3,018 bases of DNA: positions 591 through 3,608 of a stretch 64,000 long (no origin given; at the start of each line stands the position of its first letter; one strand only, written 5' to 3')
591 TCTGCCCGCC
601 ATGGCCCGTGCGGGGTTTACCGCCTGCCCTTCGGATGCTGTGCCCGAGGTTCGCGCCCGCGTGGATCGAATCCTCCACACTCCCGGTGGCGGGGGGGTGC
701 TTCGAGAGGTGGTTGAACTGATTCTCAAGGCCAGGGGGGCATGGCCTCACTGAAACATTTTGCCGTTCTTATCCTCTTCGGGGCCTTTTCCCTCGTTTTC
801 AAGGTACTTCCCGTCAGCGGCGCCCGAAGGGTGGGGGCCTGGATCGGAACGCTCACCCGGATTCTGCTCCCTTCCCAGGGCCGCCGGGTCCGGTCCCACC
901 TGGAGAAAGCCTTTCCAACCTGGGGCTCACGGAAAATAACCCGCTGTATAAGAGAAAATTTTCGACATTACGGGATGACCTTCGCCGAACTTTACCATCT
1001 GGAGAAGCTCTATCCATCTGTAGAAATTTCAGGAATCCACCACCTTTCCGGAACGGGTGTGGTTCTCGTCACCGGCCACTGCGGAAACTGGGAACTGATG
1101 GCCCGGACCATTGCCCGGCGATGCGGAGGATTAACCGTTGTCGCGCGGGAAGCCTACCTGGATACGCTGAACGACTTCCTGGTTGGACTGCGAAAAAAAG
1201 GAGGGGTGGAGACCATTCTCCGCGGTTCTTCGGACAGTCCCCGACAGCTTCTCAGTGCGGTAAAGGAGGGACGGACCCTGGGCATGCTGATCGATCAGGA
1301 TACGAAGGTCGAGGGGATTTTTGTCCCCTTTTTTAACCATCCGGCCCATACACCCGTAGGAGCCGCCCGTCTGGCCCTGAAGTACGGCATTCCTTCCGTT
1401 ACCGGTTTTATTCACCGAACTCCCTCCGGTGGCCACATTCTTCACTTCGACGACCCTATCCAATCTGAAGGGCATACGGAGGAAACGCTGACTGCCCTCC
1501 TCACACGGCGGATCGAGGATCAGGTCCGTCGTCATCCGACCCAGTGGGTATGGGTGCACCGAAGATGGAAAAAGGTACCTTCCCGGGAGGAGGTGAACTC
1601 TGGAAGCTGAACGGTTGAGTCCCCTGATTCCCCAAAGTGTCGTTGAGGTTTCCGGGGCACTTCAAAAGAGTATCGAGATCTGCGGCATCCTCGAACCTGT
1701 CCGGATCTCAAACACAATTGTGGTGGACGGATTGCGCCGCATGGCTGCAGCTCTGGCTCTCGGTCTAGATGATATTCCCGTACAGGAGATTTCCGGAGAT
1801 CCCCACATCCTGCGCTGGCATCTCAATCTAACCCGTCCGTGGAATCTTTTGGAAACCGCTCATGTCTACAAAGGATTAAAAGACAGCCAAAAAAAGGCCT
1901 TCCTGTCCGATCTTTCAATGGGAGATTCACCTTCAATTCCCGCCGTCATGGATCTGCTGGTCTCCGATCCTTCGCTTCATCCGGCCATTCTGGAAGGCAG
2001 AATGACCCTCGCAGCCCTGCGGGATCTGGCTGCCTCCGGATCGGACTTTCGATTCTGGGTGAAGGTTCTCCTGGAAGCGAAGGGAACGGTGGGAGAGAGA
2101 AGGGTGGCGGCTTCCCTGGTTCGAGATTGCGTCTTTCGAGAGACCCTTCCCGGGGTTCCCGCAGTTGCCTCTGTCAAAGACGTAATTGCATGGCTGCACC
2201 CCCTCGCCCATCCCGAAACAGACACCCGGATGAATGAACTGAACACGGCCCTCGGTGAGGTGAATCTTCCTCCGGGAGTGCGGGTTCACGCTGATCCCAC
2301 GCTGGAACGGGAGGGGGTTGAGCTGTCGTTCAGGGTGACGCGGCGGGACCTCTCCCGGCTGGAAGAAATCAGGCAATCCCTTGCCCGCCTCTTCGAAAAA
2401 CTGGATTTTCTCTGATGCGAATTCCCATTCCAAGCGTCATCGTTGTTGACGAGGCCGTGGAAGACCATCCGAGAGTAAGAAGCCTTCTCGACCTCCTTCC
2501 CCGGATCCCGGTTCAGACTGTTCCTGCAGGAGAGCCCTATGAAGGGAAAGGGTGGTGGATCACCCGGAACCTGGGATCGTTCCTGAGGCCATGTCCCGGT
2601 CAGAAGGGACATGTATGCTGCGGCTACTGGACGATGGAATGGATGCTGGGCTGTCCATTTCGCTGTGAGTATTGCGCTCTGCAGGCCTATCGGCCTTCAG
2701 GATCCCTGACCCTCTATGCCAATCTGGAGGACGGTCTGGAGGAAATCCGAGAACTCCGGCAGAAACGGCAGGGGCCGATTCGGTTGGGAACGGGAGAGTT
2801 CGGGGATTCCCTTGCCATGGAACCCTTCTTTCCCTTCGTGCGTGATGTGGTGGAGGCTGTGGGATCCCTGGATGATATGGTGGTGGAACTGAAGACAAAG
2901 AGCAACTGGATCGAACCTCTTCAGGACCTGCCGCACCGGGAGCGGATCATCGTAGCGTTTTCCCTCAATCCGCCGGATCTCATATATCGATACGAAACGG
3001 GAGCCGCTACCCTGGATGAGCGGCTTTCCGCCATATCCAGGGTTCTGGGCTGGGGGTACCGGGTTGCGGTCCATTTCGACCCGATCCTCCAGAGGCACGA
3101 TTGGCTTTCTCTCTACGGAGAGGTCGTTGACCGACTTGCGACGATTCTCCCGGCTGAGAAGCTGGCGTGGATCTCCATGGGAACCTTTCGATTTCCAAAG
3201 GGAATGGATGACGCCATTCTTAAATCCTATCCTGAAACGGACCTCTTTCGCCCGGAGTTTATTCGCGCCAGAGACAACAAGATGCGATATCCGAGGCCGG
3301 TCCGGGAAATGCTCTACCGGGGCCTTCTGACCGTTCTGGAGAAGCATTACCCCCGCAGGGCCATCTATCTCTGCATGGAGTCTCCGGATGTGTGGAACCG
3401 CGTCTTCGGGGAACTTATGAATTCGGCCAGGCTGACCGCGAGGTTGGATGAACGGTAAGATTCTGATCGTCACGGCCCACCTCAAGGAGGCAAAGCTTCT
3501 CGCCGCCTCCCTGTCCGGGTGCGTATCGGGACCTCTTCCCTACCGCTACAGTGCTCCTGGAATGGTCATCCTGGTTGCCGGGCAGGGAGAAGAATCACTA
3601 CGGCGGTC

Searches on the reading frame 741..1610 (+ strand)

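Call 63: search_protein_families(library=pfam, proteins=[window:741-1610:+], max_evalue=0.001)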
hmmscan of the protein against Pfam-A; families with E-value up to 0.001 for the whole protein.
window:741-1610:+ (289 aa): 1 family
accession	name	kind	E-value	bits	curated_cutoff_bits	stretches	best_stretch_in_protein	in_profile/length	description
PF03279.18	Lip_A_acyltrans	-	8.8e-45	153.6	22.3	1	12-278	18-295/295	Bacterial lipid A biosynthesis acyltransferase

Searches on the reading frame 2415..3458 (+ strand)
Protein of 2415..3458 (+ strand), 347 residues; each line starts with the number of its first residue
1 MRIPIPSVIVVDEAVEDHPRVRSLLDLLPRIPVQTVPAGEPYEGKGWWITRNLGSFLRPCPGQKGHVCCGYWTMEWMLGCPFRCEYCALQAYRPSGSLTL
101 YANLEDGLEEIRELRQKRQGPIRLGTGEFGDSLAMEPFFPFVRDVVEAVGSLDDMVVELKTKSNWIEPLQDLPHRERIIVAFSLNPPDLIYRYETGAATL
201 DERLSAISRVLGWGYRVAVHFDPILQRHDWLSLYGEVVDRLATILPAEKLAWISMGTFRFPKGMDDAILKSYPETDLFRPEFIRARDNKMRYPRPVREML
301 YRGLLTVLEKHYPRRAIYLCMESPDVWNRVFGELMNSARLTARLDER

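Call 63: search_protein_families(library=pfam, proteins=[window:2415-3458:+], max_evalue=0.001)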
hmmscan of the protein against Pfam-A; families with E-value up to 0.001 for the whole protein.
window:2415-3458:+ (347 aa): 2 families
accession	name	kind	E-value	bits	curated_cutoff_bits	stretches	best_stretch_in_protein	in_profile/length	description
PF20903.3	SPL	-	4.5e-19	69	27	1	78-279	85-290/338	Spore photoproduct lyase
PF04055.27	Radical_SAM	-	0.00028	21.5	29.5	1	76-207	3-133/166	Radical SAM superfamily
